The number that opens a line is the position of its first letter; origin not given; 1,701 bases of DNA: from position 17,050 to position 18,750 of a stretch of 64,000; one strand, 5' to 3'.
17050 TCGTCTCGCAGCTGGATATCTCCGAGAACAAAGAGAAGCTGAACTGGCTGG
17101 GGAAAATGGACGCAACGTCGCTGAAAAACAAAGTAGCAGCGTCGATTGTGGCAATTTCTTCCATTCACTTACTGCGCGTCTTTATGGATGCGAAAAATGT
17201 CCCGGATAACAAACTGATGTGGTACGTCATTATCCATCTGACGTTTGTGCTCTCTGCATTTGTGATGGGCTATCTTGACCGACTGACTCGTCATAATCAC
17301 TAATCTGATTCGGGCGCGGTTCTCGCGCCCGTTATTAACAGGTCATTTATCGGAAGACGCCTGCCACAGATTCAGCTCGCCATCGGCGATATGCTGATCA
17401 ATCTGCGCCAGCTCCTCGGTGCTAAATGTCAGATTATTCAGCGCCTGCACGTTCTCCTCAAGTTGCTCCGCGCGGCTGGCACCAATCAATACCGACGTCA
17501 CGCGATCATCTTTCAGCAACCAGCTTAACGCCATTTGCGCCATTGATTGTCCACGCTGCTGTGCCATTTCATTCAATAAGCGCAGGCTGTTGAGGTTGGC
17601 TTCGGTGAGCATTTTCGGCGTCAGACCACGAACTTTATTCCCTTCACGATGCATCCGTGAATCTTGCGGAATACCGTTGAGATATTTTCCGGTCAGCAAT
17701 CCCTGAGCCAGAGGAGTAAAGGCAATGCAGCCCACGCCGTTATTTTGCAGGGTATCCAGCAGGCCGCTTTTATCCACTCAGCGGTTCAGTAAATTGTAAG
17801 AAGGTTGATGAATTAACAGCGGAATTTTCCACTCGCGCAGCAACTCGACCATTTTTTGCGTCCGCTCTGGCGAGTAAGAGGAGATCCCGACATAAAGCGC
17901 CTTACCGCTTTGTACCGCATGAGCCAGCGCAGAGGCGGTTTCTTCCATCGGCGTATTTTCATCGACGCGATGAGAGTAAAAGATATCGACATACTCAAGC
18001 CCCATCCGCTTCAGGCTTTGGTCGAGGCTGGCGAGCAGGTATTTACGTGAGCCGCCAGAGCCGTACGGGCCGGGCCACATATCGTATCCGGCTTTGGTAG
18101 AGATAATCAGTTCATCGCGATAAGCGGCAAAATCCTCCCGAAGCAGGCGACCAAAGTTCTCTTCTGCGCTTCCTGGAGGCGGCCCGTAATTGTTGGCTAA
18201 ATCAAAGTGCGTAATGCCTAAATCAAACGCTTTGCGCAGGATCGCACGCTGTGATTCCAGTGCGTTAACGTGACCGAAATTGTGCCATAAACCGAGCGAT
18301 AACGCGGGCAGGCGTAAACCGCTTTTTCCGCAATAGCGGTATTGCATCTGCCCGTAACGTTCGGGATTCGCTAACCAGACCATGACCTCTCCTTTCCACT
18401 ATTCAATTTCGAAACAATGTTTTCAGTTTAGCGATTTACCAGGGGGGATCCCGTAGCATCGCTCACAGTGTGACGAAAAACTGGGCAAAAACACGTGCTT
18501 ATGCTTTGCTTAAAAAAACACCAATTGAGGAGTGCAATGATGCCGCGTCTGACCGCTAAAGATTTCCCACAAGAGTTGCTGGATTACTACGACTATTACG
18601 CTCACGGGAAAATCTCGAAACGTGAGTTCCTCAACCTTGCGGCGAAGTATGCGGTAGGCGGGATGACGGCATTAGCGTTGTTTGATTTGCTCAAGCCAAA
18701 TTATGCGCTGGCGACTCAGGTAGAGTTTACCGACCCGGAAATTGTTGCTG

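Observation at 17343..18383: In-frame TGA splits gpr (yghZ) into 201- and 144-codon halves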

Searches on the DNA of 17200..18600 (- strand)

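Call 4: search_dna_similar(query=window:17343-18383:-, collection=ecoli_genomes, mode=near, max_rows=40)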
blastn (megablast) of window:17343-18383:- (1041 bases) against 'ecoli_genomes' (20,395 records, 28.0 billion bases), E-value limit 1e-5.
Records with a match: 5423; places in all: 5458; records where one place covers at least 80% of the query: 5393.
Genomes with a match: 5423 of 5426; with a place that covers at least 80% of the query: 5393. Places per genome that has any: lowest 1, median 1, highest 3. On chromosomes: 5457 places; on plasmids: 1.
Best place of each record, by identity: >=99% 17; 95-99% 5406.
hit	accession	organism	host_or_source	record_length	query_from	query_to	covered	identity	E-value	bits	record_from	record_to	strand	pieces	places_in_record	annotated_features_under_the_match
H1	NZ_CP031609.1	Escherichia coli strain N3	Homo sapiens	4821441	1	1041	100%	99.6%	0e+0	1901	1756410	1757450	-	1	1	gpr: L-glyceraldehyde 3-phosphate reductase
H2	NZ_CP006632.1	Escherichia coli PCN033 strain PCN033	-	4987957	1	1041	100%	99.1%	0e+0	1873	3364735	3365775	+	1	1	gpr: L-glyceraldehyde 3-phosphate reductase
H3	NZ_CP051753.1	Escherichia coli strain SCU-102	Homo sapiens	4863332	1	1041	100%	99.1%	0e+0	1873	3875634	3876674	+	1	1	gpr: L-glyceraldehyde 3-phosphate reductase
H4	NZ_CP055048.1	Escherichia coli strain SWHEFF_58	Shek Wu Hui WWTPs_58 WWTPs effluent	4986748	1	1041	100%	99.1%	0e+0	1873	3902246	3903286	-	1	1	gpr: L-glyceraldehyde 3-phosphate reductase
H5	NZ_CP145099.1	Escherichia coli strain PS_131_S11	Homo sapiens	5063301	1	1041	100%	99.1%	0e+0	1873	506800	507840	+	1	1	gpr: L-glyceraldehyde 3-phosphate reductase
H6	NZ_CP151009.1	Escherichia coli strain 19KM1776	Dog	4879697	1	1041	100%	99.1%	0e+0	1873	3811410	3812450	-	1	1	gpr: L-glyceraldehyde 3-phosphate reductase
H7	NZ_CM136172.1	Escherichia coli strain PRO_A-1401-6M-A_ESBL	Homo sapiens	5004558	1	1041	100%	99.1%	0e+0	1873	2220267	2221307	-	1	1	gpr: L-glyceraldehyde 3-phosphate reductase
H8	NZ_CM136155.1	Escherichia coli strain PRO_A-1490-6W-A_ESBL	Homo sapiens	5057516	1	1041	100%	99.1%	0e+0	1873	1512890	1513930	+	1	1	gpr: L-glyceraldehyde 3-phosphate reductase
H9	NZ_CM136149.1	Escherichia coli strain PRO_A-1551-6M-A_ESBL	Homo sapiens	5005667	1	1041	100%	99.1%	0e+0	1873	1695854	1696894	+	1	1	gpr: L-glyceraldehyde 3-phosphate reductase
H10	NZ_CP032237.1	Escherichia coli strain ECCWS199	chicken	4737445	1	1041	100%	99.0%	0e+0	1868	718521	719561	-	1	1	gpr: L-glyceraldehyde 3-phosphate reductase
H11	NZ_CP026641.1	Escherichia coli strain FORC_082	chicken meat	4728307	1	1041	100%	99.0%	0e+0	1868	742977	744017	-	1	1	gpr: L-glyceraldehyde 3-phosphate reductase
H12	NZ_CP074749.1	Escherichia coli strain R32_14_1F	goat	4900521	1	1041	100%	99.0%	0e+0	1868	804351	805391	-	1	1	gpr: L-glyceraldehyde 3-phosphate reductase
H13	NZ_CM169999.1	Escherichia coli strain N96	Tibetan Pig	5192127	1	1041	100%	99.0%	0e+0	1868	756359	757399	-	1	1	gpr: L-glyceraldehyde 3-phosphate reductase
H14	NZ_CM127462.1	Escherichia coli strain G5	seawater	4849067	1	1041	100%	98.8%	0e+0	1857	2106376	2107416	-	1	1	gpr: L-glyceraldehyde 3-phosphate reductase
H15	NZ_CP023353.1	Escherichia coli strain 746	canine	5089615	1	1041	100%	98.8%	0e+0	1851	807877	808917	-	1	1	gpr: L-glyceraldehyde 3-phosphate reductase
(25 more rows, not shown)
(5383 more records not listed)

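Call 6: get_annotated_region(hit=H1, flank=3000)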
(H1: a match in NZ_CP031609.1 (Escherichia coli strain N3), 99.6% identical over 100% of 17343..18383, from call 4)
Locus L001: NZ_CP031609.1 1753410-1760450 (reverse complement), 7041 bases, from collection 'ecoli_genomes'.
description: Escherichia coli strain N3 chromosome, complete genome
organism: Escherichia coli strain N3 (NCBI taxid 562)
replicon: chromosome; assembly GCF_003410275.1
host: Homo sapiens; source: Rectal swab; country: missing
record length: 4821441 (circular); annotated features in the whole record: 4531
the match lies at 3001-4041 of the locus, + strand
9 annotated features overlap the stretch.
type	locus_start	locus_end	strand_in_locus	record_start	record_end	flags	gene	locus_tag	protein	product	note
CDS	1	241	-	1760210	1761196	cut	hybA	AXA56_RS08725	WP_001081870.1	hydrogenase 2 operon protein HybA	-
CDS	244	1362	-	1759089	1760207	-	hybO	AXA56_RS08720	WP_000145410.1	hydrogenase 2 small subunit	-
CDS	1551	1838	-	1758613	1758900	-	yghW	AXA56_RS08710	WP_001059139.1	DUF2623 family protein YghW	-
CDS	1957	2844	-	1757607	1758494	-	yghX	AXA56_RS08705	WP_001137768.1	YghX family hydrolase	-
CDS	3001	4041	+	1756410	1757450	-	gpr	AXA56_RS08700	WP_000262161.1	L-glyceraldehyde 3-phosphate reductase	-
CDS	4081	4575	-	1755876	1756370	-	yqhA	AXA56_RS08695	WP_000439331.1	TIGR00645 family protein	-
CDS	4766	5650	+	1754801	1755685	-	yghA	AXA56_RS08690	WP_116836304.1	NADP(+)-dependent aldehyde reductase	-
CDS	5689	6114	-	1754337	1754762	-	exbD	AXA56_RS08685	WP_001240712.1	TonB system transport protein ExbD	-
CDS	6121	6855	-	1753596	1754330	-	exbB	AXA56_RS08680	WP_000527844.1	tol-pal system-associated acyl-CoA thioesterase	-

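Call 7: get_annotated_region(hit=H2, flank=500)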
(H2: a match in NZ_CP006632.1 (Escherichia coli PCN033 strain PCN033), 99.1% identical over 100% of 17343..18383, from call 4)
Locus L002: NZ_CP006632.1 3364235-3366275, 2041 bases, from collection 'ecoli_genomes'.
description: Escherichia coli PCN033 chromosome, complete genome
organism: Escherichia coli PCN033 strain PCN033 (NCBI taxid 1001989)
replicon: chromosome; assembly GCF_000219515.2
host: -; source: -; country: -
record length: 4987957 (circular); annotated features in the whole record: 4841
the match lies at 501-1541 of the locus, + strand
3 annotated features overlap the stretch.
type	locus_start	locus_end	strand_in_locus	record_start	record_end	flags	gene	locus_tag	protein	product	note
CDS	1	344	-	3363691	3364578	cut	yghX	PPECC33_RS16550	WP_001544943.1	YghX family hydrolase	-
CDS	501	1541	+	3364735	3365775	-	gpr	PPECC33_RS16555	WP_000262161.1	L-glyceraldehyde 3-phosphate reductase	-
CDS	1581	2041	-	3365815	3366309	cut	yqhA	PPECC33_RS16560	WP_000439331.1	TIGR00645 family protein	-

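Call 19: search_dna_similar(query=window:17752-17805:-, collection=ecoli_genomes, mode=near, max_rows=30, max_evalue=10)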
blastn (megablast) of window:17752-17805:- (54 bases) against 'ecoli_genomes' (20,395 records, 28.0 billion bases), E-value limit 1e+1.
No match.

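Call 21: search_dna_similar(query=L004:3579-3632:+, collection=ecoli_genomes, mode=near, max_rows=30, max_evalue=10)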
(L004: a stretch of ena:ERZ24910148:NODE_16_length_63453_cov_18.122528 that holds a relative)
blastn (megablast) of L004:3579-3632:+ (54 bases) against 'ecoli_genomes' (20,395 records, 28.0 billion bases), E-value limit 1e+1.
No match.

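Call 37: search_rna_families(source=window, start=17200, end=18600, threshold=evalue, max_evalue=1)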
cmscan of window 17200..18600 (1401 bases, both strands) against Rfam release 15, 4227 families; matches with E-value up to 1: 0.
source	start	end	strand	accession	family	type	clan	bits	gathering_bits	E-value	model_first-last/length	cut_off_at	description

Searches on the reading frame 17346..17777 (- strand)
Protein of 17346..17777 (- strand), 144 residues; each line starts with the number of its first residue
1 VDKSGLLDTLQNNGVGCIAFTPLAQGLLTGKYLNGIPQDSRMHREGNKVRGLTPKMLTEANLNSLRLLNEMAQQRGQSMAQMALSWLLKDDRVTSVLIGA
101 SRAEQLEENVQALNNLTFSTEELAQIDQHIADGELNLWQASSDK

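Call 18: find_encoding_contigs(protein=window:17346-17777:-, flank=10000, max_places=10)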
Protein seq(144 aa) (144 aa): 23 contigs read that carry it; 10 places shown.
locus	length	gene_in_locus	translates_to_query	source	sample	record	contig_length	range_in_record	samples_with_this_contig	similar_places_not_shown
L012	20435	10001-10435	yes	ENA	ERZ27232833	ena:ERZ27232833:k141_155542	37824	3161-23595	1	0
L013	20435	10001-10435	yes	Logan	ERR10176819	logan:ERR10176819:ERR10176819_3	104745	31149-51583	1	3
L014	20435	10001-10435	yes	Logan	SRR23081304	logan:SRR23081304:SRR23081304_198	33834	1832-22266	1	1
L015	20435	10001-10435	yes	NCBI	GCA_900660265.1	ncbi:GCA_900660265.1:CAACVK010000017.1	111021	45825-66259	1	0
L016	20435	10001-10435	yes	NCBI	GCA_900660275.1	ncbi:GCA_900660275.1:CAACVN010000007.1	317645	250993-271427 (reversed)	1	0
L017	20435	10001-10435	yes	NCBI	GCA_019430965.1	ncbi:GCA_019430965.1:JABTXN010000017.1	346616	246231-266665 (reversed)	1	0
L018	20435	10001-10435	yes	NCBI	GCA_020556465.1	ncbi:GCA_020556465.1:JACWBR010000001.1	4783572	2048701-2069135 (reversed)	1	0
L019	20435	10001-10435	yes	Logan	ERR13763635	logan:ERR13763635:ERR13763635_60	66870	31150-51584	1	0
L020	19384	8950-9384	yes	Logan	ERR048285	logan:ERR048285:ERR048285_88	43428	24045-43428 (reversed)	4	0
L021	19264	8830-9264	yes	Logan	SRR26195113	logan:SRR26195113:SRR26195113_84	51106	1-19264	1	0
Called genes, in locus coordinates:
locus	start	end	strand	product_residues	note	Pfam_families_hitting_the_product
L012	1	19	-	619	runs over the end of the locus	PF05257:CHAP, PF03738:GSP_synth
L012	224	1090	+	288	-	PF02798:GST_N (weak), PF13409:GST_N_2 (weak), PF14497:GST_C_3 (weak), PF00043:GST_C (weak), PF13410:GST_C_2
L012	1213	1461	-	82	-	PF01455:HupF_HypC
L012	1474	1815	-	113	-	PF01155:HypA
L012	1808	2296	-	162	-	PF11939:NiFe-hyd_HybE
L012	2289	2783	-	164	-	PF01750:HycI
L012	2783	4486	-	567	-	PF27537:HoxH (weak), PF00374:NiFeSe_Hases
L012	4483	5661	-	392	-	PF03916:NrfD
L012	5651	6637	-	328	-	PF13237:Fer4_10 (faint), PF14697:Fer4_21 (weak), PF12838:Fer4_7, PF13247:Fer4_11, PF00037:Fer4 (weak), PF12797:Fer4_2 (weak), PF12837:Fer4_6 (weak), PF13187:Fer4_9 (weak)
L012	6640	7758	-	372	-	PF01058:Oxidored_q6, PF14720:NiFe_hyd_SSU_C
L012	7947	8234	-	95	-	PF11115:DUF2623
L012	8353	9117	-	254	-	PF12740:PETase (faint), PF01738:DLH, PF02129:Peptidase_S15 (weak), PF00326:Peptidase_S9 (faint), PF08840:BAAT_C (faint)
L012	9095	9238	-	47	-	PF23678:YqhI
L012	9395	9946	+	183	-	PF00248:Aldo_ket_red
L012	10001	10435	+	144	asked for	PF00248:Aldo_ket_red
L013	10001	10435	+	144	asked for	PF00248:Aldo_ket_red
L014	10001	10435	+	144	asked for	PF00248:Aldo_ket_red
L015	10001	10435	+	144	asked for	PF00248:Aldo_ket_red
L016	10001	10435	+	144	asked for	PF00248:Aldo_ket_red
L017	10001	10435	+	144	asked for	PF00248:Aldo_ket_red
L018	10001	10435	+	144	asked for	PF00248:Aldo_ket_red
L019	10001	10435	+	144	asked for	PF00248:Aldo_ket_red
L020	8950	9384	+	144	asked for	PF00248:Aldo_ket_red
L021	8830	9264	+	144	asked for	PF00248:Aldo_ket_red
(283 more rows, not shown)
